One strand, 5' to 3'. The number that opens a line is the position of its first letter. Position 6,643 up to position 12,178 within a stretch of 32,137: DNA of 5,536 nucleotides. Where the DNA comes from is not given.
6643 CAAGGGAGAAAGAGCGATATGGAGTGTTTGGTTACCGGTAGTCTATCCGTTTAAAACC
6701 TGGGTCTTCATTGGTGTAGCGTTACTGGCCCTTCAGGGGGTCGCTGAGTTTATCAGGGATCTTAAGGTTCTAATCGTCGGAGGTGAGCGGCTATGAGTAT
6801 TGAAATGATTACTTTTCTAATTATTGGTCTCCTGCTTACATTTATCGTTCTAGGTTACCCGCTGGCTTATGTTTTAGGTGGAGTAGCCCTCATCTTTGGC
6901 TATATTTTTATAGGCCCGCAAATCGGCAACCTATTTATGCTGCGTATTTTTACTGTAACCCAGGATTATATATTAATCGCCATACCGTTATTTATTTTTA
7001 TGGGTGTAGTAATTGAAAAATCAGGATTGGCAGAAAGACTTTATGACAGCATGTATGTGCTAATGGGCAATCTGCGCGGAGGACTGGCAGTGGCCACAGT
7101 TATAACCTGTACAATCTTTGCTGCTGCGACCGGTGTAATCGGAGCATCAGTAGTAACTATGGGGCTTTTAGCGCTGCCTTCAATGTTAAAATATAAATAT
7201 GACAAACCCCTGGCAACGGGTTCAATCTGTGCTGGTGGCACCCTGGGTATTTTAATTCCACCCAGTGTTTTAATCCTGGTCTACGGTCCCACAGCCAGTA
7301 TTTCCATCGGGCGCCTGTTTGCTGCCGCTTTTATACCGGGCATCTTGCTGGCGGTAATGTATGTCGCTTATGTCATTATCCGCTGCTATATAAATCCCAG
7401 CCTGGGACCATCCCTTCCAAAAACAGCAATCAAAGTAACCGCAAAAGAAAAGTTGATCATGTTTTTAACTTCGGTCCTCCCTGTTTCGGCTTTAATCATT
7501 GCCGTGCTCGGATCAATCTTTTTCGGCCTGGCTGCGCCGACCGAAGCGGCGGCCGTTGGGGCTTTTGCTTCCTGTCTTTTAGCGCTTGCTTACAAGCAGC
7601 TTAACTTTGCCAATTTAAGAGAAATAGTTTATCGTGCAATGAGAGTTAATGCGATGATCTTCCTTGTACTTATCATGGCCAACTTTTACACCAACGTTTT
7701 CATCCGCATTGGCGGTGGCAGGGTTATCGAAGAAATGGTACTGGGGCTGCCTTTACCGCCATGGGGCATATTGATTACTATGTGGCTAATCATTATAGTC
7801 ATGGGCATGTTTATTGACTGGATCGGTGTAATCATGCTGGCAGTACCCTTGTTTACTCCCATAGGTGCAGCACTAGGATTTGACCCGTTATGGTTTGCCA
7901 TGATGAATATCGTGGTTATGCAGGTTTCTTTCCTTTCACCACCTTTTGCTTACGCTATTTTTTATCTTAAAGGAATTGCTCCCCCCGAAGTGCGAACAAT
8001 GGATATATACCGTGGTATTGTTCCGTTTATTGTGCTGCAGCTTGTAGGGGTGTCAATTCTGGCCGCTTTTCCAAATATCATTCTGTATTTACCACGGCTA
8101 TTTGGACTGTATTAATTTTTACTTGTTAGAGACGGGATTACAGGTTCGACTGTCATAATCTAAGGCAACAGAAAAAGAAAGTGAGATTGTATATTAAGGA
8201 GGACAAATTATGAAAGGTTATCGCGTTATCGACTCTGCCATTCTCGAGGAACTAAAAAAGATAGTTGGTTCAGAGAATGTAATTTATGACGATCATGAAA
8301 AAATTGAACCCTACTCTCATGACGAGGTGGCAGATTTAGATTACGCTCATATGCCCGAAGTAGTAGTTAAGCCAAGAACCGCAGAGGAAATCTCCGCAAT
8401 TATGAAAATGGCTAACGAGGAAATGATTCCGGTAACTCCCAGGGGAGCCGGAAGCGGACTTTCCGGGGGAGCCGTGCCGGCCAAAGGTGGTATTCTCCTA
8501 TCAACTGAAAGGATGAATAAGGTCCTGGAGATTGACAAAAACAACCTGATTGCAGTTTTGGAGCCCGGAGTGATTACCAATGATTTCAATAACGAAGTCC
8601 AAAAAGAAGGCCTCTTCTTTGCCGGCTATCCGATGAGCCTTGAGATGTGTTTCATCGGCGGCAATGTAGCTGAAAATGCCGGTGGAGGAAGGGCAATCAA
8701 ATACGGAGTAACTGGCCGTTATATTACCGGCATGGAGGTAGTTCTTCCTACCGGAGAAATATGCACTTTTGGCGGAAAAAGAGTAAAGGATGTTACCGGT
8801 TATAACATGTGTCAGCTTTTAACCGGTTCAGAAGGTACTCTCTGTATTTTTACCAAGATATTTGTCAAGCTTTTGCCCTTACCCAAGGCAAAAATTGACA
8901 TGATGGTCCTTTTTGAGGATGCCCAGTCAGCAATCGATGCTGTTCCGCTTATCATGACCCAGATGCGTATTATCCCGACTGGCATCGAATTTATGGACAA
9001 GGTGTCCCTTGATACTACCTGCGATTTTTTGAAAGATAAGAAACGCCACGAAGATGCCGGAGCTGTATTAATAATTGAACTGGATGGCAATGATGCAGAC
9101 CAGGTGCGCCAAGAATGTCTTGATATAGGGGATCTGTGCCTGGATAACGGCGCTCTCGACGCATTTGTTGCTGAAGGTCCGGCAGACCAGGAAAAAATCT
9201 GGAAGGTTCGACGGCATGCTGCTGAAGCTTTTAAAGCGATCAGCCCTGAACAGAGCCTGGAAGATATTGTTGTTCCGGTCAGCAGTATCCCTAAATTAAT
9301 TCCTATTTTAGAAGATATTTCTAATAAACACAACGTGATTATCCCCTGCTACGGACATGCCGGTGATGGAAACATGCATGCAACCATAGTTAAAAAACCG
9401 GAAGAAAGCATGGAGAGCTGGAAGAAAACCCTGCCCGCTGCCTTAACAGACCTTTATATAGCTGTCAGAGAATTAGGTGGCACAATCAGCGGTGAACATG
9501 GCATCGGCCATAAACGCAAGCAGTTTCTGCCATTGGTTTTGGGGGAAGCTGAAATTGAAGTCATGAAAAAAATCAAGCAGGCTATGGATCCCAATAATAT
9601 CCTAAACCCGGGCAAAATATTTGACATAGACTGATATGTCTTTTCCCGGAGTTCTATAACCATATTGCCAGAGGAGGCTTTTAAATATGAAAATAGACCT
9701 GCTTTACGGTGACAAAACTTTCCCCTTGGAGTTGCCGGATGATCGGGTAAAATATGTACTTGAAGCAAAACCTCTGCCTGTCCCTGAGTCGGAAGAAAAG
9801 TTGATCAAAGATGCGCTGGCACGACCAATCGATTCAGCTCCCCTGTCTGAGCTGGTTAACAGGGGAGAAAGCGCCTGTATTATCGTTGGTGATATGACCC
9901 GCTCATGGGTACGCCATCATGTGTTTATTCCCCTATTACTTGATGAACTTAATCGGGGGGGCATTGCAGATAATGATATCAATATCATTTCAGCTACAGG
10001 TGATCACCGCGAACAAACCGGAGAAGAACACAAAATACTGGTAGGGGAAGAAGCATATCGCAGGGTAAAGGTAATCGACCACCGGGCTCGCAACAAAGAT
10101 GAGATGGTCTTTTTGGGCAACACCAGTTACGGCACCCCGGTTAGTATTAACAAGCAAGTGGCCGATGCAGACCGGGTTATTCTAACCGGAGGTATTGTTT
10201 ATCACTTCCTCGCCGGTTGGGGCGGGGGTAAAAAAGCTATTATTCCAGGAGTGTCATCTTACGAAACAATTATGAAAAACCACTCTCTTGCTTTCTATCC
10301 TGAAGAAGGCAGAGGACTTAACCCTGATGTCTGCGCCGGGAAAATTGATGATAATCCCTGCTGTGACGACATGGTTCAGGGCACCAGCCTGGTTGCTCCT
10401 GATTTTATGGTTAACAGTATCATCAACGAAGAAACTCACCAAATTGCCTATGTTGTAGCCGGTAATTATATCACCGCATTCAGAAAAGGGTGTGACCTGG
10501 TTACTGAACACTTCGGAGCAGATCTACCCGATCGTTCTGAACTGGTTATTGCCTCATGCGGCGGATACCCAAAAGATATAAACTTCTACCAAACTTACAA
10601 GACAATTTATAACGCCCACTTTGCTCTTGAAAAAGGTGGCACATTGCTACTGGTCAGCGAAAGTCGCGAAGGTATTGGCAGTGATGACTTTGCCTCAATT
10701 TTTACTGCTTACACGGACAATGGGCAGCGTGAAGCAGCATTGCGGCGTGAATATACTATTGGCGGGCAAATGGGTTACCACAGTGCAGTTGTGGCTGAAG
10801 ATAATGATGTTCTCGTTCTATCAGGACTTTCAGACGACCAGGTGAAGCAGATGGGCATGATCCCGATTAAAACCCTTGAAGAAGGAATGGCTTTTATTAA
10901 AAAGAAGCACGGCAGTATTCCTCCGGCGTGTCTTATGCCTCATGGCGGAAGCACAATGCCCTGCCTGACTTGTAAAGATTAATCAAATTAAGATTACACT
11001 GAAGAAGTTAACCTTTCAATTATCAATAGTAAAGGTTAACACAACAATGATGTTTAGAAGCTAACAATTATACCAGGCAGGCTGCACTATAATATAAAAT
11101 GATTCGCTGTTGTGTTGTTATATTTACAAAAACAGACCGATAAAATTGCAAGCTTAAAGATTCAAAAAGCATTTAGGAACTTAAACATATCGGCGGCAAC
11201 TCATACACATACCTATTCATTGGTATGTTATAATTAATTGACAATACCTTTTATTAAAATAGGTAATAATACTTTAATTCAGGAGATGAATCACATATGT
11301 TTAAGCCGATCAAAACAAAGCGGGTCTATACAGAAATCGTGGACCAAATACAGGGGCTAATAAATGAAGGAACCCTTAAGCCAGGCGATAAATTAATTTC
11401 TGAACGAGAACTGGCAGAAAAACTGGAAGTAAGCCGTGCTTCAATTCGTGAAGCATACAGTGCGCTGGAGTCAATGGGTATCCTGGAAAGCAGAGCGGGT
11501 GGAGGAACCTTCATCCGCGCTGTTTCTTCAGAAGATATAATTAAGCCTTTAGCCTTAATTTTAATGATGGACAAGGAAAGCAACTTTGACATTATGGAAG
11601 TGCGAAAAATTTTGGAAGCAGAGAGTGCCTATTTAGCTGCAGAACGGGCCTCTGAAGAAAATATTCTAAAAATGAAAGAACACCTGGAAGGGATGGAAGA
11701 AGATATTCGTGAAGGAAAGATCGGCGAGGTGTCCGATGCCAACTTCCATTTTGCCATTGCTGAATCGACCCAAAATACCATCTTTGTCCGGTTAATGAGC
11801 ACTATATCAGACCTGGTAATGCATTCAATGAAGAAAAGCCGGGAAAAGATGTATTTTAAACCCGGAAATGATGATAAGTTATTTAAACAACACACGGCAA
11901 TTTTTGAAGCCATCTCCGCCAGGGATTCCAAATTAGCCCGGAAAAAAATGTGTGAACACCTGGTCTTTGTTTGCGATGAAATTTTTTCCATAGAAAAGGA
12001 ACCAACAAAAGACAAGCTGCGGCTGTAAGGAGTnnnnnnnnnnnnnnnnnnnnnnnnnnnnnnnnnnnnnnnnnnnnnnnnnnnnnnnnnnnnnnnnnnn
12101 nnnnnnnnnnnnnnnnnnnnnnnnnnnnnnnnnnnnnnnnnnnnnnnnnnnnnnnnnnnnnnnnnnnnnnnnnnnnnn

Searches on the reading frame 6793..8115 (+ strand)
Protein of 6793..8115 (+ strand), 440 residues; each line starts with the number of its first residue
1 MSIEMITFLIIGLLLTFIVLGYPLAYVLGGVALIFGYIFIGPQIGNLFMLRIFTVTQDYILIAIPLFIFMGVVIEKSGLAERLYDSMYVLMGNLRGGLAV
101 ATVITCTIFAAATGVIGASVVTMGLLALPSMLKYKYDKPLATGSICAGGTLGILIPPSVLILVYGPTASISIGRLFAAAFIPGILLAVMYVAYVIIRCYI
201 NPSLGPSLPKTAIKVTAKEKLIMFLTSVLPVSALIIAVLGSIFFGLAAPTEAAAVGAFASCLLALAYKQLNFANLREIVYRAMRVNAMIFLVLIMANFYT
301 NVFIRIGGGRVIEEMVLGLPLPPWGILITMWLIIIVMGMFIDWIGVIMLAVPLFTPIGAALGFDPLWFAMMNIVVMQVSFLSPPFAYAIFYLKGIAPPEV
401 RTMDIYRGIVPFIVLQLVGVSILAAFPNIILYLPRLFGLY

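Call 6: search_protein_families(library=ncbifam, proteins=[window:6793-8115:+], max_evalue=0.00001)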
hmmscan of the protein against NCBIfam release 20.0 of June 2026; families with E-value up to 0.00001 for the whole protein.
window:6793-8115:+ (440 aa): 2 families
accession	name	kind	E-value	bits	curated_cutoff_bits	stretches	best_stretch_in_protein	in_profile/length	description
TIGR00786.1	dctM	subfamily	9.5e-88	294.7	268.45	1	21-434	1-405/405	TRAP transporter large permease subunit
NF011634.1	PRK15060.1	equivalog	3.1e-32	112.2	800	1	7-431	3-418/425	2,3-diketo-L-gulonate TRAP transporter large permease YiaN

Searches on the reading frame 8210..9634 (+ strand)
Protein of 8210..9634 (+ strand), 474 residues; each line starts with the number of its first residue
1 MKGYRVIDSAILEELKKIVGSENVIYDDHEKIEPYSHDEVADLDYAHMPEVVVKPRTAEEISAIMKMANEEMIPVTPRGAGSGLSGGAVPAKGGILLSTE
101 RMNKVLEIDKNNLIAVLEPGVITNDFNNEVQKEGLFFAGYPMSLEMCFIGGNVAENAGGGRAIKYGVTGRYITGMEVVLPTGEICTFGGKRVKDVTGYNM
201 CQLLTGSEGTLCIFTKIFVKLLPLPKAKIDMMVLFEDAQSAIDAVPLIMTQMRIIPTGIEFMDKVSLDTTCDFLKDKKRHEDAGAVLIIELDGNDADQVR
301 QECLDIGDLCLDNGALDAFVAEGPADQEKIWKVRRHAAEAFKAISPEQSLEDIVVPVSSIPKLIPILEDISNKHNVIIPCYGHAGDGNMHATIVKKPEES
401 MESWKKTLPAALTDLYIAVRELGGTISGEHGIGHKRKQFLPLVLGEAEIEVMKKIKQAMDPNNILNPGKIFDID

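Call 6: search_protein_families(library=ncbifam, proteins=[window:8210-9634:+], max_evalue=0.00001)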
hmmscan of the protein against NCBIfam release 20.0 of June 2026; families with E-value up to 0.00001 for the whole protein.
window:8210-9634:+ (474 aa): 9 families
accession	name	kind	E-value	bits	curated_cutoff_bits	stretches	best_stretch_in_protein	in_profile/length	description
TIGR00387.1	glcD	equivalog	8.4e-127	423.4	567.9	1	52-469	1-413/413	glycolate oxidase subunit GlcD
NF008408.0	PRK11230.1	equivalog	9.3e-90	301.5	897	1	9-469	19-470/499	glycolate oxidase subunit GlcD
NF049975.1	2HglutDHaseYdiJ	equivalog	2.4e-42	144.8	1350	2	194-470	251-539/1018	D-2-hydroxyglutarate dehydrogenase YdiJ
NF008439.0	PRK11282.1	equivalog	4.6e-23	81.6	284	1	58-244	8-192/358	glycolate oxidase subunit GlcE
TIGR01678.1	FAD_lactone_ox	subfamily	4.3e-10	39.1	396.8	1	45-207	11-167/438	sugar 1,4-lactone oxidase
NF041226.1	BagK_FevA1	equivalog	3.2e-09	35.7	800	1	46-226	38-208/453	bagremycin/ferroverdin biosynthesis FAD-dependent oxygenase BagK/FevA1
NF041227.1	BagG_FevA2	exception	9.3e-07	27.8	850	1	46-226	43-212/455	bagremycin/ferroverdin biosynthesis FAD-dependent oxygenase BagG/FevA2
TIGR01679.1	bact_FAD_ox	subfamily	1.3e-06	27.6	292.25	1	48-188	11-144/419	FAD-linked oxidoreductase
NF053785.1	DcplphribOxDprE1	equivalog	5.8e-06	25.8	500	1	52-187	18-150/449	decaprenylphosphoryl-beta-D-ribose oxidase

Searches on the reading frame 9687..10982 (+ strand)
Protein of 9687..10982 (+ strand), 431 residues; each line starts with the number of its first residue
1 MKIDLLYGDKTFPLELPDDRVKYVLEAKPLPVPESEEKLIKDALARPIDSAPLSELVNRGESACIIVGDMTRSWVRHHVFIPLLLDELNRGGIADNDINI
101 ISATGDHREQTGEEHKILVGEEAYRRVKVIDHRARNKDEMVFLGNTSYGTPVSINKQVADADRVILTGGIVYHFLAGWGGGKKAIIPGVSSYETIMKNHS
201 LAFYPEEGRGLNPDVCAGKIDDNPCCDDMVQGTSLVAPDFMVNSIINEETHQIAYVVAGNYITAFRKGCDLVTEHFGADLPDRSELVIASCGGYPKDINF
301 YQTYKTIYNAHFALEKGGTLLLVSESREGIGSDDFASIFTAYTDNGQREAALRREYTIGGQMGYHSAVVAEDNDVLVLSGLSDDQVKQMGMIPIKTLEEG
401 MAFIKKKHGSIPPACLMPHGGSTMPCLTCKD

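Call 6: search_protein_families(library=ncbifam, proteins=[window:9687-10982:+], max_evalue=0.00001)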
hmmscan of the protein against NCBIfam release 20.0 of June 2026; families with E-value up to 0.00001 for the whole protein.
window:9687-10982:+ (431 aa): 6 families
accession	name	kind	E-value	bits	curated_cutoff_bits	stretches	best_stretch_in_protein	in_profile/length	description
NF052525.1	NPN_LarAH10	equivalog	4.8e-148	493.4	540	1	2-426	2-426/426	NPN-dependent 2-hydroxyacid racemase, LarAH10 family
NF052593.1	NPN_racem_MAR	equivalog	1.5e-115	386.1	500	1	3-426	1-414/415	nickel-dependent malate racemase, LarAH6 family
NF033504.2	Ni_dep_LarA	equivalog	6e-88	295.4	460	1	2-424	1-419/422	nickel-dependent lactate racemase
NF052595.1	NPN_LarAH5_MAR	equivalog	9.6e-84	281.7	462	1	4-425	2-413/415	nickel-dependent malate racemase, LarAH5 family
NF052592.1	LarAH_14_15_16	equivalog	3.5e-22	78.4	740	1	11-201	19-212/520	NPN-dependent hydroxyacid isomerase, LarAH14/15/16 family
NF052594.1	NPN_18_hexonate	equivalog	4.4e-06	25.7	500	0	58-333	22-302/411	nickel-dependent putative hexonate epimerase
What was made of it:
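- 9687..10982 (+): LarA homologue (LarAH10-like), the likely client of the cofactor made by LarE. It lies in a TRAP transporter / FAD oxidase / GntR locus. Call 6 (NF052525 493 bits, cutoff 540).
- Checked: The LarA homologue is at 9687-10982, 8.5 kb from larE, in a separate plus-strand cluster (call 6).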

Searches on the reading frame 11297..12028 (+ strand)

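Call 6: search_protein_families(library=ncbifam, proteins=[window:11297-12028:+], max_evalue=0.00001)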
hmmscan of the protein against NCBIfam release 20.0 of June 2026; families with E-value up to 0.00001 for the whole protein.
window:11297-12028:+ (243 aa): 26 families (the best 25 are shown)
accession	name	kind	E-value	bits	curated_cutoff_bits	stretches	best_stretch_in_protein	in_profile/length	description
NF007741.0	PRK10421.1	equivalog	3.6e-61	206.8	311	1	6-236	4-240/262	transcriptional regulator LldR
NF007001.0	PRK09464.1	equivalog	1.3e-46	159.3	330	1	4-238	5-241/254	pyruvate dehydrogenase complex transcriptional repressor PdhR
NF007442.0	PRK09990.1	equivalog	3.3e-39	134.9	301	1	7-237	8-243/256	transcriptional regulator GlcC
NF003011.0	PRK03837.1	subfamily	2.4e-35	122.3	260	1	3-226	7-230/241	transcriptional regulator NanR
NF007588.0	PRK10225.1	equivalog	2e-27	96.1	442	1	6-227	6-229/257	Uxu operon transcriptional regulator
NF008571.0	PRK11523.1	equivalog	4.2e-20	72.3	396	1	5-223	4-219/258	transcriptional regulator ExuR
TIGR03338.1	phnR_burk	equivalog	2.4e-19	69.8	271.5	1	14-222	16-206/212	phosphonate utilization associated transcriptional regulator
NF052282.1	PLP_TF_PdxR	equivalog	1.7e-17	63.6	320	1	10-84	2-76/448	MocR-like pyridoxine biosynthesis transcription factor PdxR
NF052290.2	MocR_like_YczR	exception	6.9e-16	58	487.4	1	8-80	18-90/458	MocR-like transcription factor YczR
NF052286.1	ecto_TF_EhuR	exception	1e-15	57.3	480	1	8-80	10-82/458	MocR-like ectoine utilization transcription factor EhuR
TIGR02325.1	C_P_lyase_phnF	equivalog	6.8e-13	48.7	156.8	1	10-75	9-74/238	phosphonate metabolism transcriptional regulator PhnF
TIGR02018.2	his_ut_repres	equivalog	2.3e-12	46.8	220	1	11-78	1-68/226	histidine utilization transcriptional repressor HutC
NF047563.1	modulin_PmtR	equivalog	1.2e-11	44.7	200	1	7-89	10-91/125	PSM export ABC transporter transcriptional regulator PmtR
NF007292.0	PRK09764.1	equivalog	2.6e-11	43.2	281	1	7-75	3-71/240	GntR family transcriptional regulator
NF012025.0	PRK15481.1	equivalog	2.9e-11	42.7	573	1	11-78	8-75/432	MocR-like B6 salvage transcription factor PtsJ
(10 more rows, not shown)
